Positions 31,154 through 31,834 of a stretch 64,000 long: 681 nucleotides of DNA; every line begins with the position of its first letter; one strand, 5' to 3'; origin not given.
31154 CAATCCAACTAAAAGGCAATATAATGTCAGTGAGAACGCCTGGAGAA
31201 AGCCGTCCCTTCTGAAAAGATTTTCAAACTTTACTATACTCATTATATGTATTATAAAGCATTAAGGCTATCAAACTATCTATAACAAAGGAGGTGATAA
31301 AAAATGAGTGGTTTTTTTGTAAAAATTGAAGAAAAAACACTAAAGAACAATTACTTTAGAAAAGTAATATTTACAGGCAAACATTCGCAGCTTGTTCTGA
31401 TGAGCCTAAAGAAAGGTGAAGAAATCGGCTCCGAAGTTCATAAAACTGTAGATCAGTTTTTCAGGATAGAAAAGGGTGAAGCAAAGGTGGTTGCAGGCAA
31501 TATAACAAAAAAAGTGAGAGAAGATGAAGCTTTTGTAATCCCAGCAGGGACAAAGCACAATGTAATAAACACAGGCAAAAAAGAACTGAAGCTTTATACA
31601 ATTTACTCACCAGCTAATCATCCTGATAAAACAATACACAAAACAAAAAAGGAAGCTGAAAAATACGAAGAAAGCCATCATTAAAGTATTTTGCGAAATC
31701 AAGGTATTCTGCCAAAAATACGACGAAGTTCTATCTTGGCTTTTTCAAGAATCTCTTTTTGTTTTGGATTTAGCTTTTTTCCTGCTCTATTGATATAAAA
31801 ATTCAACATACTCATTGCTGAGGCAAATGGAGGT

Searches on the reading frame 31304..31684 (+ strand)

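Call 50: search_protein_families(library=pfam, proteins=[window:31304-31684:+], max_evalue=0.001)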
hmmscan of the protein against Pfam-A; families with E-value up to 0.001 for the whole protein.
window:31304-31684:+ (126 aa): 3 families
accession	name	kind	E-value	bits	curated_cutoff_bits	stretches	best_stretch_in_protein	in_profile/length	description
PF07883.17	Cupin_2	-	3e-14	52.9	27.2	1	32-101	2-70/70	Cupin domain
PF01050.24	MannoseP_isomer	-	1.2e-05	25.9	23.6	1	21-102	21-102/116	Mannose-6-phosphate isomerase C-terminal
PF00190.28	Cupin_1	-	0.00031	20.8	22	1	54-114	59-126/151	Cupin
